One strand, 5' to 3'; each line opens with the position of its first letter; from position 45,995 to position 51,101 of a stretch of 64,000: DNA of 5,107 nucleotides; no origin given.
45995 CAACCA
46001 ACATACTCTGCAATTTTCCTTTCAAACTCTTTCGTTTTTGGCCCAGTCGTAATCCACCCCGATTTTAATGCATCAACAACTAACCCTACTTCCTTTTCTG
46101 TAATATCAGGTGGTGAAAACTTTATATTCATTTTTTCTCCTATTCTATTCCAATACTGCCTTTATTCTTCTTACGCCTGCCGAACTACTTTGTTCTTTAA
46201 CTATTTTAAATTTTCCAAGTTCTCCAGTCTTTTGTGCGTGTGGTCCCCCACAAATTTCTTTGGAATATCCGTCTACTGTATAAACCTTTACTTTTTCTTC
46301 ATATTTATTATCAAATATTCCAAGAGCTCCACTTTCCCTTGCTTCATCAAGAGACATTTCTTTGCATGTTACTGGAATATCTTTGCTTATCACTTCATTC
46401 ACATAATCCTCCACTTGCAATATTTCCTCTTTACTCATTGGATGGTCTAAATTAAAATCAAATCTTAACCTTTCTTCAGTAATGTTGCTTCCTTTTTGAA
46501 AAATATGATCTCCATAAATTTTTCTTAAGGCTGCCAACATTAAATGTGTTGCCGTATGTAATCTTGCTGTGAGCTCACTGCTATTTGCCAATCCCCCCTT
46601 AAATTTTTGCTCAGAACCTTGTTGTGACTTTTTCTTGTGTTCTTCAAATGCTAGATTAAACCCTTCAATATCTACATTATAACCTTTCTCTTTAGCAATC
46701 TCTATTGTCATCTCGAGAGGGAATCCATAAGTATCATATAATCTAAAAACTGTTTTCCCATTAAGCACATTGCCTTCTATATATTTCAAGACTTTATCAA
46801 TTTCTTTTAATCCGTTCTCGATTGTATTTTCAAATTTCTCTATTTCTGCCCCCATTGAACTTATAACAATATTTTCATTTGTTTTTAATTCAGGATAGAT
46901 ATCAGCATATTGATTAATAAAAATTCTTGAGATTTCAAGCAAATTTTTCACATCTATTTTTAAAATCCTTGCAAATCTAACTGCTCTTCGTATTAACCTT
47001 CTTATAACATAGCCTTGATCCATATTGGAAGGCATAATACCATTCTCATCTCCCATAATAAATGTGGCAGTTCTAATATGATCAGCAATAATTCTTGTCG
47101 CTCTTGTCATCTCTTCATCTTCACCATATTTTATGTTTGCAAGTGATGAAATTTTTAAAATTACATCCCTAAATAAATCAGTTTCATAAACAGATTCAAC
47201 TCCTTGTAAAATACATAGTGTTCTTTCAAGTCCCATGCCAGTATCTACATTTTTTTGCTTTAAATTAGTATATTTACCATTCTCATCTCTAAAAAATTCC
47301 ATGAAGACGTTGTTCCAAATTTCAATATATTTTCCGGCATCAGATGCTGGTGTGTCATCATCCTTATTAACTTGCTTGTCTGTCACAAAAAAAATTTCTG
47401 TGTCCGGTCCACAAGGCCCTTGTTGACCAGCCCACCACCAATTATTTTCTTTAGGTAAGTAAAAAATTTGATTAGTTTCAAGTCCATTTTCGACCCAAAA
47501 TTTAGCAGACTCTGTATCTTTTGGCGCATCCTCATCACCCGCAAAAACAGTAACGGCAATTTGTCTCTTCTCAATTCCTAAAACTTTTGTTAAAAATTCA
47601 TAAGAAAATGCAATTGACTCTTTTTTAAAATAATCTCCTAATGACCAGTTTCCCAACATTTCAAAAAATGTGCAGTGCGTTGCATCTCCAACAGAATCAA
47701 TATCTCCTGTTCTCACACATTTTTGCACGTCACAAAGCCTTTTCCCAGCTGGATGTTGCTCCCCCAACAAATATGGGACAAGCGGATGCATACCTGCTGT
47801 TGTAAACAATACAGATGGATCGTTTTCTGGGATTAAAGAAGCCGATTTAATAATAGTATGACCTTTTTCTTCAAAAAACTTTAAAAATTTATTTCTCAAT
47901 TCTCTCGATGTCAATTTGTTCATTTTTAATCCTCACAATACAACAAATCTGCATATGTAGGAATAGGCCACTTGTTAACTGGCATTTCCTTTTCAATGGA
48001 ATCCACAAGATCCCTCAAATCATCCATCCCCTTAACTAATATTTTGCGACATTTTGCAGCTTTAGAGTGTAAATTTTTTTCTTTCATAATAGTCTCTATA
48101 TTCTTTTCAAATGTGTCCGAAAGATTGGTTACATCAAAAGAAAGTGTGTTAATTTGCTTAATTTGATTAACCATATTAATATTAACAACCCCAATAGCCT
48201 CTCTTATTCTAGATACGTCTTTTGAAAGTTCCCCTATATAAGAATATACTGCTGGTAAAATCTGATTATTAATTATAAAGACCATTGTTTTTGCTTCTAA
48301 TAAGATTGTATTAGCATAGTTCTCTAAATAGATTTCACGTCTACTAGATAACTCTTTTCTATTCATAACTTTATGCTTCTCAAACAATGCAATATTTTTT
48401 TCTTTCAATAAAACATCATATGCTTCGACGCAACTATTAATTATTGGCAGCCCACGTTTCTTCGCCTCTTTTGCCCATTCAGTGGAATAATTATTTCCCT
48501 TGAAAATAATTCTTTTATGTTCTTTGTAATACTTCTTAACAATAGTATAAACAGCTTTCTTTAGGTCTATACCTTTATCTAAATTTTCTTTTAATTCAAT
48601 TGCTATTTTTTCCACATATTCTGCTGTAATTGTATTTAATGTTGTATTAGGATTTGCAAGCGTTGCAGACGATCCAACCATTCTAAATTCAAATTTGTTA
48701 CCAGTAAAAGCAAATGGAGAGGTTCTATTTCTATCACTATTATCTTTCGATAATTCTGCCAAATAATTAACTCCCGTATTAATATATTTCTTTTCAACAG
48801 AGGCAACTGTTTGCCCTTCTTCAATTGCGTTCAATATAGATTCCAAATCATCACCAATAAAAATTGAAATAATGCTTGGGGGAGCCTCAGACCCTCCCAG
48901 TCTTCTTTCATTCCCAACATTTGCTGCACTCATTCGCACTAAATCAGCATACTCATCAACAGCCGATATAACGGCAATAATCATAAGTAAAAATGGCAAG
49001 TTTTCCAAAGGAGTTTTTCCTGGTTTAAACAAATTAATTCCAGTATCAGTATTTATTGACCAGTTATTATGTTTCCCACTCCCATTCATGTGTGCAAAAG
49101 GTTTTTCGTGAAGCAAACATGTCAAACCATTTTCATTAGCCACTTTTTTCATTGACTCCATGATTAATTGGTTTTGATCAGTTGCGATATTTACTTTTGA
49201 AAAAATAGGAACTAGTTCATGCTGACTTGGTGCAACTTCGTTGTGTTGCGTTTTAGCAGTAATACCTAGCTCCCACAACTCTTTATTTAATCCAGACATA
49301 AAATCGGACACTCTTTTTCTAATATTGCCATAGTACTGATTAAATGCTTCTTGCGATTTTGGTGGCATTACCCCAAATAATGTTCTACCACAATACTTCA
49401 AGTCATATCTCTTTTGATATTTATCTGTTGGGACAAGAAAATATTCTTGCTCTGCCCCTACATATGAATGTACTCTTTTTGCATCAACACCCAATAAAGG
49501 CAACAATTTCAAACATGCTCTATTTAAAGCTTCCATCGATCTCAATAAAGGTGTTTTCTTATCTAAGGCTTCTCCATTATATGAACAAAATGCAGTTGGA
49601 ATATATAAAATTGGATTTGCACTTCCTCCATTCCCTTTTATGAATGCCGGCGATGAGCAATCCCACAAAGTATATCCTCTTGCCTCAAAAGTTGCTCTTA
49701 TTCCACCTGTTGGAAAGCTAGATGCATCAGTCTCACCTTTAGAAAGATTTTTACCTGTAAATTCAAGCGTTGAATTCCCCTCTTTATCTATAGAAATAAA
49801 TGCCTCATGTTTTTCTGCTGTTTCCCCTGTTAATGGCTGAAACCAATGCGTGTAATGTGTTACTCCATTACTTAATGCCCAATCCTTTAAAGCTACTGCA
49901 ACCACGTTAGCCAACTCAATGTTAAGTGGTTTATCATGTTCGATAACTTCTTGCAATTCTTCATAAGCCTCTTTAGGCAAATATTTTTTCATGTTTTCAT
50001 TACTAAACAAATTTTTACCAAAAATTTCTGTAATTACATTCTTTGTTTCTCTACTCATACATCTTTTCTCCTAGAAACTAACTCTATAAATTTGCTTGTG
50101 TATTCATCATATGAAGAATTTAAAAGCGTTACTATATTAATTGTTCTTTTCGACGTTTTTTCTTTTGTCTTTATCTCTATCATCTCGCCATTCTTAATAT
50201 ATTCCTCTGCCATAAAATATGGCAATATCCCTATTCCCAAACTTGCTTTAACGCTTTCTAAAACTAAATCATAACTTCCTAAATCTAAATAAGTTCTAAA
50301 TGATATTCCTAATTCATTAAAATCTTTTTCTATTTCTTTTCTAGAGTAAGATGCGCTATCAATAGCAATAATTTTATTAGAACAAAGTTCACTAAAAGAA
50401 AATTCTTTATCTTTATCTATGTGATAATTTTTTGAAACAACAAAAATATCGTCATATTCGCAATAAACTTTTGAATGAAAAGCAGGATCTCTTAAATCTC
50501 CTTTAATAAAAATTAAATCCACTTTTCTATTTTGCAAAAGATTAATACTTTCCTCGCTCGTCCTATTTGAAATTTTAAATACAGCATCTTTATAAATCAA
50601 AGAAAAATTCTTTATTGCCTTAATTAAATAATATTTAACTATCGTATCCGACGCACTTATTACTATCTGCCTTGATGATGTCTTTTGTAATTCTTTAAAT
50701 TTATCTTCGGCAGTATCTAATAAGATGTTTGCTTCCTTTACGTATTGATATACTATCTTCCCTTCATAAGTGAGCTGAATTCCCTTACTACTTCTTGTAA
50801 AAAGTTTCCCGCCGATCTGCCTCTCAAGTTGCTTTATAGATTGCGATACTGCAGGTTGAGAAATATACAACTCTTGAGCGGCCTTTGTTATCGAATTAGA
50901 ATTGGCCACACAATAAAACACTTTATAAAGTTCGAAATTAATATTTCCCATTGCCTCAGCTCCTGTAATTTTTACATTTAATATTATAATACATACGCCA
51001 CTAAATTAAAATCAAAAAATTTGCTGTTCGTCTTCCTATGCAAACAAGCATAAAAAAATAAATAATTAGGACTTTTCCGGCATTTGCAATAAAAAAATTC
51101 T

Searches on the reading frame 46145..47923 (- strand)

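Call 71: search_protein_families(library=pfam, proteins=[window:46145-47923:-], max_evalue=0.00001)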
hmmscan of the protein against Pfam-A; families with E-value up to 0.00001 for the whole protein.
window:46145-47923:- (592 aa): 2 families
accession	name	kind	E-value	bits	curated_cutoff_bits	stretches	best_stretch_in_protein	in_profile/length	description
PF01411.24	tRNA-synt_2c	-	1e-142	477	30.3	1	8-453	1-446/552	tRNA synthetases class II (A)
PF07973.19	tRNA_SAD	-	3.8e-14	52.8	24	1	545-587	1-43/44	Threonyl and Alanyl tRNA synthetase second additional domain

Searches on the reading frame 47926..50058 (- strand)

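Call 71: search_protein_families(library=pfam, proteins=[window:47926-50058:-], max_evalue=0.00001)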
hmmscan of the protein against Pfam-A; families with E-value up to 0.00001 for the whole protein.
window:47926-50058:- (710 aa): 3 families
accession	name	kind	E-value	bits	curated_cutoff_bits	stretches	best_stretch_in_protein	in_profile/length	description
PF12437.13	GSIII_N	-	1.2e-73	246.5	25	1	10-174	2-160/160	Glutamine synthetase type III N terminal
PF18318.6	Gln-synt_C-ter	-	3.1e-40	137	22.7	1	502-618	1-117/118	Glutamine synthetase C-terminal domain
PF00120.29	Gln-synt_C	-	1.4e-19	70.8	24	1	194-393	18-212/344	Glutamine synthetase, catalytic domain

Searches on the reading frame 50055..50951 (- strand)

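Call 71: search_protein_families(library=pfam, proteins=[window:50055-50951:-], max_evalue=0.00001)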
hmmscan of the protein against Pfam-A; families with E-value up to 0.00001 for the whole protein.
window:50055-50951:- (298 aa): 2 families
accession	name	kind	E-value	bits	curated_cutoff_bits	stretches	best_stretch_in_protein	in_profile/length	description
PF03466.25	LysR_substrate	-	1.6e-29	103.2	28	1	92-294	4-206/209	LysR substrate binding domain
PF00126.33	HTH_1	-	1.3e-20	73.5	26.6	1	7-65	2-60/60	Bacterial regulatory helix-turn-helix protein, lysR family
